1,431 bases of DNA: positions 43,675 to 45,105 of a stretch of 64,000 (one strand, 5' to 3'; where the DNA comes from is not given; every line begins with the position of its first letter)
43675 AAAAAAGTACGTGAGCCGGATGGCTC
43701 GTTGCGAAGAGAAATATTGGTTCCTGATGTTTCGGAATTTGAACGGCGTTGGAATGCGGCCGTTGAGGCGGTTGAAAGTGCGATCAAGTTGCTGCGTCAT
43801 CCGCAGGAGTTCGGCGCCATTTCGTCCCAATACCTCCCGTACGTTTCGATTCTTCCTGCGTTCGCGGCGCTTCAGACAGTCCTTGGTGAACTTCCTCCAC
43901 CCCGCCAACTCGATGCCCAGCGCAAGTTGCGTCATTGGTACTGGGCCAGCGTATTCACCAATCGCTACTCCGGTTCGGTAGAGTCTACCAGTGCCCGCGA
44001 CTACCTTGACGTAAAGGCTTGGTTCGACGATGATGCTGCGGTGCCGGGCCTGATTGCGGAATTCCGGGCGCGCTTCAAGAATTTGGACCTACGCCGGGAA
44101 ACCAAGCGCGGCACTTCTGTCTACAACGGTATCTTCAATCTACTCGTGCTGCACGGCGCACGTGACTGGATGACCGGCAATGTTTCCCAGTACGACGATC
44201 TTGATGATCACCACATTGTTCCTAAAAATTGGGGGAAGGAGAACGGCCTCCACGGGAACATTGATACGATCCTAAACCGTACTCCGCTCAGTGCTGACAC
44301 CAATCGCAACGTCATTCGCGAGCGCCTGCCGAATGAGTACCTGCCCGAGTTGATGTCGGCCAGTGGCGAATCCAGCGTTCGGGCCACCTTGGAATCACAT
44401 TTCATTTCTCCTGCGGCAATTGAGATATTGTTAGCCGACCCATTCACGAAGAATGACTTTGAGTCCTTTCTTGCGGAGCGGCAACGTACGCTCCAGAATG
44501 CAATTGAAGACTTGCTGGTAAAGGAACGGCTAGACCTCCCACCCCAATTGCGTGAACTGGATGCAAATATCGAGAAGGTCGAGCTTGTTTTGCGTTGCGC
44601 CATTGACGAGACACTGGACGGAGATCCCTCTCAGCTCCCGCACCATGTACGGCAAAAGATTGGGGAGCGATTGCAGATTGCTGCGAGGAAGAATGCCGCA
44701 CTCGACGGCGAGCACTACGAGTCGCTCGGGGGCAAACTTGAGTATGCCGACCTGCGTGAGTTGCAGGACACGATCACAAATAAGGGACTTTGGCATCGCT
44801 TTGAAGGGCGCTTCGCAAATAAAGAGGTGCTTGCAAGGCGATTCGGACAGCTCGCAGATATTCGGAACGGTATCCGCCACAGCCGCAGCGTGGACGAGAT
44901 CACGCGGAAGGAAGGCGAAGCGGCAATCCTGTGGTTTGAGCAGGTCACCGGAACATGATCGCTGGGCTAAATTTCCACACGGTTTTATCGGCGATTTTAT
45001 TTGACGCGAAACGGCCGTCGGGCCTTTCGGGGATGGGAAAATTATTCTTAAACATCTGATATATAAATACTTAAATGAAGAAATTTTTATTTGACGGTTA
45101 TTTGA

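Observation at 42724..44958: GmrSD-type DUF262-DUF1524 nuclease with an added C-terminal Swt1-like HEPN domain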

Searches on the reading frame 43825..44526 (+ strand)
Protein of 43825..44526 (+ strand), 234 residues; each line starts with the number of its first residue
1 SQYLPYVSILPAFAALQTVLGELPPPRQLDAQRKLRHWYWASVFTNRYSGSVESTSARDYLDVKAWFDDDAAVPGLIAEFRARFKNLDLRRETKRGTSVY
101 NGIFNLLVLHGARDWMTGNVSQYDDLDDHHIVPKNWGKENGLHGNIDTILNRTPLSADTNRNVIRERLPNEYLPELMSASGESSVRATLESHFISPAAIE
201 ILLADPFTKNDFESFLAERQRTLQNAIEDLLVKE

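Call 6: search_protein_families(library=pfam, proteins=[window:43825-44526:+], max_evalue=10)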
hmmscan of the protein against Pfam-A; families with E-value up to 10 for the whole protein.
seq(234 aa): 1 family
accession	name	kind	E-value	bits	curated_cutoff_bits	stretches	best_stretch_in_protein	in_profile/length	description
PF14412.12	AHH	-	0.12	12.8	22.3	1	118-164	9-52/111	A nuclease family of the HNH/ENDO VII superfamily with conserved AHH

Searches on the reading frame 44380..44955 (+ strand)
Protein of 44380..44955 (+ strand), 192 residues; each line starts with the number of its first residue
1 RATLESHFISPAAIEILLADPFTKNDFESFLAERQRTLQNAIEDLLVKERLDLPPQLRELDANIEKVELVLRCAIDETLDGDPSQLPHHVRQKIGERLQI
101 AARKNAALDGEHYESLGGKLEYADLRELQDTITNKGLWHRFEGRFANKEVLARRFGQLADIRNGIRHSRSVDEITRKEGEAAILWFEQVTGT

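Call 6: search_protein_families(library=pfam, proteins=[window:44407-44955:+], max_evalue=10)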
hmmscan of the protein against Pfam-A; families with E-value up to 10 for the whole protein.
seq(183 aa): 1 family
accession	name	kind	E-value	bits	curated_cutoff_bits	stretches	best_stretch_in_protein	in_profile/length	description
PF10455.14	BAR_2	-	0.28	10.8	25.4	1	20-64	4-46/286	Bin/amphiphysin/Rvs domain for vesicular trafficking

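Call 18: search_protein_representatives(protein=window:44380-44955:+)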
Query: 192 residues. Proteins with E-value up to 0.001 (for the whole library): 517; up to 1e-10: 299; up to 1e-30: 78. The best 150 are listed.
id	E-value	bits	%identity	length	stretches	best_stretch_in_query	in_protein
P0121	1.3e-86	305.5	76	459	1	1-191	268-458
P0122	2.8e-72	258.7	66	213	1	2-189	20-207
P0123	2.5e-66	239.3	60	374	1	2-189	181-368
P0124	2.7e-66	239.2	61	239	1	1-188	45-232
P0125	1.3e-63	230.5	64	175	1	19-189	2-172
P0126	6.4e-62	225.0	56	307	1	3-189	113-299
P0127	1.1e-61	224.1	57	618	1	1-188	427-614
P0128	3.3e-60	219.4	63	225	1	29-189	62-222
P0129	6.1e-57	208.7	60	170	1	27-191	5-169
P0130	4.0e-53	196.3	66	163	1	1-145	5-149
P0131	3.0e-52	193.4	61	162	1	45-189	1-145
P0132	1.1e-51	191.6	61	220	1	18-189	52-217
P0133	5.2e-50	186.1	59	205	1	31-188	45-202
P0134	9.1e-49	182.1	53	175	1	21-189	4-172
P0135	3.0e-48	180.4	64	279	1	56-189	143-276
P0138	1.3e-43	165.3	42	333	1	2-189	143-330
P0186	6.1e-33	130.5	46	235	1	54-191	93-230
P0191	9.8e-32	126.6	44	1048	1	20-189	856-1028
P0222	9.5e-27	110.3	33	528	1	4-190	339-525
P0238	3.7e-25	105.2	34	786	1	4-189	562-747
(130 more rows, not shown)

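Call 20: find_homologous_proteins(query=window:44380-44955:+, max_evalue=0.001)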
Query window:44380-44955:+ (192 aa): 399 proteins with E <= 0.001 among 924 candidates; the best 120 are listed.
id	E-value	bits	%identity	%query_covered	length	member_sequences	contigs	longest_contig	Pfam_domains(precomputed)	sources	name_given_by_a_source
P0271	1.1e-90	320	77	99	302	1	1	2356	-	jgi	jgi:hypothetical protein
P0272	9.8e-90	317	79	99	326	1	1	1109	-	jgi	-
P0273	5.7e-85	302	73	100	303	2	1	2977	PF07927.18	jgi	jgi:hypothetical protein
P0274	8.2e-83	295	72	100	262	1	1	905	-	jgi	jgi:hypothetical protein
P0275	2.9e-82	293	73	99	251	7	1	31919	-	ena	-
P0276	6.5e-82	292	72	98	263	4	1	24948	-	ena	-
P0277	9.1e-82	291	70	99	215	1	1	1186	-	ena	-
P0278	2.1e-81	290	71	98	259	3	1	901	-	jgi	jgi:hypothetical protein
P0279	4.3e-81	289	71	99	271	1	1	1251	-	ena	-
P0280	8.7e-80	285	71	99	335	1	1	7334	-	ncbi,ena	-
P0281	9.1e-80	285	70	100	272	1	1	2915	-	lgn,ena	-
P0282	1.6e-79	284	70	99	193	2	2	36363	-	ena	-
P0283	1.7e-79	284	70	98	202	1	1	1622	-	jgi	jgi:cell division protein ZapA (FtsZ GTPase activity inhibitor)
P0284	1.9e-79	284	70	99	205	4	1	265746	-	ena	-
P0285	1.9e-79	284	73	99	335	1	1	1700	-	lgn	-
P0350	9.0e-73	262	65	98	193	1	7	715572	-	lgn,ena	-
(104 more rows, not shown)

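Call 63: find_encoding_contigs(protein=P0350, flank=5000, max_places=3)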
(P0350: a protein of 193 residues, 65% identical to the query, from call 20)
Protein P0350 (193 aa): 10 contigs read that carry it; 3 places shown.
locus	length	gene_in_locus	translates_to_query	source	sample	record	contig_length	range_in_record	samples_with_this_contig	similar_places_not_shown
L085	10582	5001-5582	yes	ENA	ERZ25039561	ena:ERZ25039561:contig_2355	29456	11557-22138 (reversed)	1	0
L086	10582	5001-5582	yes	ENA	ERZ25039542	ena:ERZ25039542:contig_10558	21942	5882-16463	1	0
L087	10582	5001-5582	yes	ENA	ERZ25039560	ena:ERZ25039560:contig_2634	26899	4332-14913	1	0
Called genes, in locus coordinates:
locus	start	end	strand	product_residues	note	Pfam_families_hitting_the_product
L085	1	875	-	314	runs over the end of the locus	PF07669:Eco57I (faint)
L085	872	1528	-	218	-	PF02384:N6_Mtase (weak), PF20473:MmeI_Mtase (weak)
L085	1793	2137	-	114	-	-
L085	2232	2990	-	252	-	-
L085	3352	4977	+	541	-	PF03235:GmrSD_N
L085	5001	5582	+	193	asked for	-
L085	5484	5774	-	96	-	-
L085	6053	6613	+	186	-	PF13328:HD_4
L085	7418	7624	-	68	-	-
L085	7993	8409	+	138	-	PF09722:Xre_MbcA_ParS_C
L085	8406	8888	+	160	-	PF08808:RES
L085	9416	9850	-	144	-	PF07750:GcrA, PF13384:HTH_23 (faint)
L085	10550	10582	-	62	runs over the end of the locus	-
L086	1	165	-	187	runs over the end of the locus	PF07669:Eco57I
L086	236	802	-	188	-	-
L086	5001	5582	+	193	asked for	-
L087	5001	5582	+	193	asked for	-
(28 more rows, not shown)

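Call 64: find_encoding_contigs(protein=P0284, flank=5000, max_places=2)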
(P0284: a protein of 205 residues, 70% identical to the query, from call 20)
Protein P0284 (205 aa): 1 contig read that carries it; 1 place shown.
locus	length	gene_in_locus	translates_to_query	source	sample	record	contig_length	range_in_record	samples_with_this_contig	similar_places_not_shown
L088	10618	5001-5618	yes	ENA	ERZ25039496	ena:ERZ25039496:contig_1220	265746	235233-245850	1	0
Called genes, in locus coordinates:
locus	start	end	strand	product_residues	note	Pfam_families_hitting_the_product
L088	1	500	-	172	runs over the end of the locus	PF12728:HTH_17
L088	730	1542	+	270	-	-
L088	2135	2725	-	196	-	PF03167:UDG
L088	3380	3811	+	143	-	PF03235:GmrSD_N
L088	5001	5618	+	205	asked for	-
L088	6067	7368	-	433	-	-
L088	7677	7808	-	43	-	-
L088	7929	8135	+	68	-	-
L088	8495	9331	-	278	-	PF00271:Helicase_C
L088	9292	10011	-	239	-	PF00176:SNF2-rel_dom (weak)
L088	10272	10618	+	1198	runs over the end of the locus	PF13482:RNase_H_2, PF01443:Viral_helicase1 (faint), PF13086:AAA_11 (faint), PF13604:AAA_30, PF13087:AAA_12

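Call 74: search_protein_families(library=pfam, proteins=[P0186, P0138, P0191, P0222, P0238], max_evalue=0.01)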
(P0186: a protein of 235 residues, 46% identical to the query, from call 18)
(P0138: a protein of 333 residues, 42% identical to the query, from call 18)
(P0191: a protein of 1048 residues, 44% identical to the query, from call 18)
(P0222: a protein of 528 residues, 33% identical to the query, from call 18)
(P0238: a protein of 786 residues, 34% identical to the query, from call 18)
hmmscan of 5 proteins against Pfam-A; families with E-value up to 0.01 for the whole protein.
P0186 (235 aa): 3 families
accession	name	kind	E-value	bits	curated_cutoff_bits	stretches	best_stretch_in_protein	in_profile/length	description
PF18731.6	HEPN_Swt1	-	5.2e-05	23.9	27.5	1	129-229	26-111/115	Swt1-like HEPN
PF18735.6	HEPN_RiboL-PSP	-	0.0014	19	28.4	1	175-229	117-182/191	RiboL-PSP-HEPN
PF18725.6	HEPN_SAV2148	-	0.0032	17.4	26.4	1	156-230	102-174/216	SAV2148-like HEPN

P0138 (333 aa): 2 families
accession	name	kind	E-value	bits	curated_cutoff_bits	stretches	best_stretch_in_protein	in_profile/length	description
PF18731.6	HEPN_Swt1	-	0.0045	17.7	27.5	0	263-314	49-97/115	Swt1-like HEPN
PF18735.6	HEPN_RiboL-PSP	-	0.0057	17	28.4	0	271-318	113-169/191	RiboL-PSP-HEPN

P0191 (1048 aa): 3 families
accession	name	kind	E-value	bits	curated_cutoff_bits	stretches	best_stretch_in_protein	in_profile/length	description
PF03235.19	GmrSD_N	-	7.4e-24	85.4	33.2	1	354-574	3-198/199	GmrSD restriction endonuclease, N-terminal domain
PF14338.12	Mrr_N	-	1.6e-09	38.2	29.5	1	31-110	4-86/87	Mrr N-terminal domain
PF18725.6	HEPN_SAV2148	-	0.0056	16.5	26.4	0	959-1035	105-179/216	SAV2148-like HEPN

P0222 (528 aa): 1 family
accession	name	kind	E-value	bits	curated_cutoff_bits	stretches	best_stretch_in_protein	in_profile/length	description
PF03235.19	GmrSD_N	-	0.0065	17.1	33.2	0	4-42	158-196/199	GmrSD restriction endonuclease, N-terminal domain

P0238 (786 aa): 1 family
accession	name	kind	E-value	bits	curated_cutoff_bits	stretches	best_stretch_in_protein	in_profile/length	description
PF03235.19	GmrSD_N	-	2.8e-26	93.3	33.2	1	29-272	12-198/199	GmrSD restriction endonuclease, N-terminal domain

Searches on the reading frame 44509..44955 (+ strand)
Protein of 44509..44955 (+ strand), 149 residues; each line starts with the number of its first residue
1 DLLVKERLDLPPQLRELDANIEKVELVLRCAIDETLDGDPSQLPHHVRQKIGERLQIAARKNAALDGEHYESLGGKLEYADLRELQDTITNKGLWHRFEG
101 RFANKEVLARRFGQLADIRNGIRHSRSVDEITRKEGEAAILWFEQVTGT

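Call 34: search_solved_structures(query=A3, max_evalue=10, show_alignments=3)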
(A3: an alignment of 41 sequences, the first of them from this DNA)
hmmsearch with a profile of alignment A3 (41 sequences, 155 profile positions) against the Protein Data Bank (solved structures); distinct sequences matched with E-value up to 10: 2.
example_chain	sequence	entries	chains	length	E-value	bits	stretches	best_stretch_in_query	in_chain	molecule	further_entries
1ysm_A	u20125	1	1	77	0.12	15.3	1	17-78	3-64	Calcyclin-binding protein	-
2d2s_A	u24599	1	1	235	2.5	11.1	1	10-56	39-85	Exocyst complex component EXO84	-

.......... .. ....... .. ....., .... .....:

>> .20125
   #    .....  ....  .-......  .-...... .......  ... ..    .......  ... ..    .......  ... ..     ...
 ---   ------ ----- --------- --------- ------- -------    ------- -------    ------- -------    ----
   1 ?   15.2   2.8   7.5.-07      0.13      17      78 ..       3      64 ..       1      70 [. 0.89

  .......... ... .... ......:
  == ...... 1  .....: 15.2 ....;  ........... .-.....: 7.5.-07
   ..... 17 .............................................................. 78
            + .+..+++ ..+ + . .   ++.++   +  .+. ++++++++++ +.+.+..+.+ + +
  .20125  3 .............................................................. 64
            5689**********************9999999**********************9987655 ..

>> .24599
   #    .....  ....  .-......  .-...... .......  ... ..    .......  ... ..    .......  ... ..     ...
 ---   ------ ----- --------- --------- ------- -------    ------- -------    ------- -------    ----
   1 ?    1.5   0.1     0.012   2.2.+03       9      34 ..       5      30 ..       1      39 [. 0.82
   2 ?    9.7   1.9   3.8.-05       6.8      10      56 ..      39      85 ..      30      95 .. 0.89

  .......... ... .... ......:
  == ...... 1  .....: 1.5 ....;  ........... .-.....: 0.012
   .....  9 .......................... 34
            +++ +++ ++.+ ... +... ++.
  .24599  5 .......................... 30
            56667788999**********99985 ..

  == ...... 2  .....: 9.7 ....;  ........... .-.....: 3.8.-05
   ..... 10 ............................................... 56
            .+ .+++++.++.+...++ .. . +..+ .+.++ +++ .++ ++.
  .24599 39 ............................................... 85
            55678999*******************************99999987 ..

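Call 45: predict_structure(alignment_id=A3)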
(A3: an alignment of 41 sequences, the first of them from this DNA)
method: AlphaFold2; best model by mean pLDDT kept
length: 149 residues; sequences in the alignment: 41
mean_pLDDT: 94.5   pTM: 0.87
mean pLDDT of the five models: 94.5, 94.5, 94.1, 93.5, 93.3
residues with pLDDT >= 90: 138; 70-90: 3; 50-70: 5; < 50: 3
segments of 3 or more residues with pLDDT < 50: 1-3
pLDDT, mean of each block of 10 residues (from residue 1): 57 96 98 98 98 97 94 98 98 98 97 98 95 98 96
secondary structure, 60 per line:
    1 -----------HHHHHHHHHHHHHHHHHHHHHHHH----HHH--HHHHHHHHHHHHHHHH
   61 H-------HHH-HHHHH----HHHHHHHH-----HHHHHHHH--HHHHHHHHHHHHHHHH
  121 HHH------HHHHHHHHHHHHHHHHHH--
elements in order: H12-35 H45-61 H73-77 H82-89 H95-102 H105-123 H130-147

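Call 47: search_protein_families(library=pfam, alignment_id=A3, max_evalue=1)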
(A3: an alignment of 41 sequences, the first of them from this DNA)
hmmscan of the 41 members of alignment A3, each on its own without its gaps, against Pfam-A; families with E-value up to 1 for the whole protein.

A. member 1, seq(149 aa): 1 family
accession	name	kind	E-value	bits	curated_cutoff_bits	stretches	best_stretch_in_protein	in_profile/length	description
PF18731.6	HEPN_Swt1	-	0.089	13.5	27.5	1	50-129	21-96/115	Swt1-like HEPN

B. families by the number of members that match (of 41 scanned): 32 families (the first 25 are shown)
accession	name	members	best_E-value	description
PF18731.6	HEPN_Swt1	10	2.8e-05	Swt1-like HEPN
PF18725.6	HEPN_SAV2148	8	0.0021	SAV2148-like HEPN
PF18735.6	HEPN_RiboL-PSP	7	0.001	RiboL-PSP-HEPN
PF07751.16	Abi_2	5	0.03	Abi-like protein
PF10796.14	Anti-adapt_IraP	2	0.00065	Sigma-S stabilisation anti-adaptor protein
PF18739.6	HEPN_Apea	2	0.031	Apea-like HEPN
PF12358.13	DUF3644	2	0.04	Domain of unknown function (DUF3644)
PF01895.24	PhoU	2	0.098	PhoU domain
PF06705.16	SF-assemblin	1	0.00064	SF-assemblin/beta giardin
PF25326.1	ARM_SRB8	1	0.0032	SRB8 ARM-like domain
PF11728.13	ArAE_1_C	1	0.0078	Putative aromatic acid exporter C-terminal domain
PF07426.16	Dynactin_p22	1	0.014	Dynactin subunit p22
PF13075.11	DUF3939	1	0.02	Protein of unknown function (DUF3939)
PF11985.13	Phage_Mu_Gp27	1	0.031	Bacteriophage Mu, Gp27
PF04108.17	ATG17_like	1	0.063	Autophagy protein ATG17-like domain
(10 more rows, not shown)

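Call 48: fold_search(model_id=the predicted structure, library=pdb)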
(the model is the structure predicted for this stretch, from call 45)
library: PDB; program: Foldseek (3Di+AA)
matches with E <= 10: 126; with E <= 0.001: 0
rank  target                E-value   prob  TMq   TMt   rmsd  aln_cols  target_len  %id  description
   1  9ujp_F                1.6e-01  0.18  0.20  0.12  16.1       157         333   19  CryoEM structure of the T.thermophilus transcription initiation complex in the presence of Up4A (released 2025-10-22)
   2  9uma_F                3.5e-01  0.13  0.20  0.12  16.1       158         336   19  CryoEM structure of T.thermophilus transcription initiation complex bound to Gp4A-C, -1 dA in the template DNA strand (released 2025-10-22)
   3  8s2p_AAA              7.0e-01  0.21  0.29  0.24  21.4       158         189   14  Crystal structure of Borrelia burgdorferi paralogous family 12 outer surface protein BBH37 (space group p21) (released 2025-03-05)
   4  4uos                  9.2e-01  0.08  0.19  0.15  17.8       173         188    8  Thermodynamic hyperstability in parametrically designed helical bundles (released 2014-11-05)
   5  2voh_A                1.2e+00  0.12  0.23  0.23  13.8       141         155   12  Structure of mouse A1 bound to the Bak BH3-domain (released 2008-03-04)
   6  1sj7_B                1.5e+00  0.11  0.24  0.22  13.3       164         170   14  Crystal Structure of Talin Rod 482-655 (released 2004-08-24)
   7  6e6a_A                1.8e+00  0.06  0.20  0.19  19.8       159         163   16  Triclinic crystal form of IncA G144A point mutant (released 2019-07-10)
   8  2fsf_B                1.9e+00  0.05  0.20  0.07  18.2       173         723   18  Escherichia coli SecA, the preprotein translocase dimeric ATPase (released 2007-01-16)
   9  9jpl_B                2.4e+00  0.08  0.24  0.24  16.7       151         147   12  Crystal structure of DhdR inducer binding domain in complex with inducer (released 2024-11-06)
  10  7sqc_1F               2.5e+00  0.04  0.20  0.14  31.1       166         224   14  Ciliary C1 central pair apparatus isolated from Chlamydomonas reinhardtii (released 2022-04-13)
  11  6e6a_B                2.5e+00  0.03  0.16  0.15  14.8       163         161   12  Triclinic crystal form of IncA G144A point mutant (released 2019-07-10)
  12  6s33_B                2.8e+00  0.15  0.35  0.38  15.2       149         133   10  Ligand binding domain of the P. putida receptor PcaY_PP in complex with Protocatechuate (released 2020-10-21)
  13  2q00_B                2.8e+00  0.10  0.27  0.32  10.5       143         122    9  Crystal structure of the P95883_SULSO protein from Sulfolobus solfataricus. NESG target SsR10. (released 2007-05-29)
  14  2vof_A                3.0e+00  0.06  0.21  0.22  15.9       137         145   13  Structure of mouse A1 bound to the Puma BH3-domain (released 2008-03-04)
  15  9avi_A                3.0e+00  0.05  0.23  0.17  21.5       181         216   13  TolQ inner membrane protein from Acinetobacter baumannii (released 2025-01-22)
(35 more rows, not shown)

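Call 77: fold_search(model_id=the predicted structure, library=viral)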
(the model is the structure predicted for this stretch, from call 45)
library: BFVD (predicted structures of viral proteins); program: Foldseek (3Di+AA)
matches with E <= 10: 175; with E <= 0.001: 0
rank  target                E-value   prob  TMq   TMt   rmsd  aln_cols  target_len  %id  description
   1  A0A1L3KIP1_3          4.7e-01  0.30  0.29  0.05  14.6       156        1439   13  Replicase polyprotein 1ab [Beihai hermit crab virus 4]
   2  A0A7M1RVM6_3          5.2e-01  0.12  0.18  0.03  14.9       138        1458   20  Uncharacterized protein [uncultured phage cr131_1]
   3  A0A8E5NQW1            7.6e-01  0.21  0.25  0.26  14.8       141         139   18  (no name in the UniProt tables at hand)
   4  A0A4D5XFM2            8.5e-01  0.15  0.28  0.24  15.7       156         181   11  Uncharacterized protein [Pithovirus LCDPAC01]
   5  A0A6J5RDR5            8.5e-01  0.08  0.22  0.18  12.1       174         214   17  Uncharacterized protein [uncultured Caudovirales phage]
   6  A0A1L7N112            8.9e-01  0.10  0.24  0.15  19.5       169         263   14  Uncharacterized protein [Ralstonia phage RP12]
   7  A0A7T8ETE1            9.4e-01  0.07  0.20  0.17  19.5       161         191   11  (no name in the UniProt tables at hand)
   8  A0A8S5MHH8            1.3e+00  0.13  0.25  0.22  15.1       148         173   14  Sugar-binding transcriptional regulator [Siphoviridae sp. ctvyM23]
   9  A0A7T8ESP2            1.3e+00  0.11  0.25  0.06  15.6       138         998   11  (no name in the UniProt tables at hand)
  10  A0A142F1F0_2          1.3e+00  0.08  0.23  0.07  21.9       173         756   13  Putative tail fiber protein [Bacillus phage Shbh1]
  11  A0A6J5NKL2            1.4e+00  0.06  0.19  0.08  16.2       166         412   13  Uncharacterized protein [uncultured Caudovirales phage]
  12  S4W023                1.4e+00  0.16  0.35  0.26  12.8       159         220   16  Uncharacterized protein [Pandoravirus salinus]
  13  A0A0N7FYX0            1.6e+00  0.09  0.22  0.23  16.2       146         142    9  Uncharacterized protein [Acidianus bottle-shaped virus 2 strain ABV2]
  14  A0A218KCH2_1          1.7e+00  0.09  0.26  0.06  20.2       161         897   12  (no name in the UniProt tables at hand)
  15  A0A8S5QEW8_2          1.8e+00  0.04  0.17  0.06  17.0       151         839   11  Putative tail protein (Fragment) [Siphoviridae sp. ctbvd11]
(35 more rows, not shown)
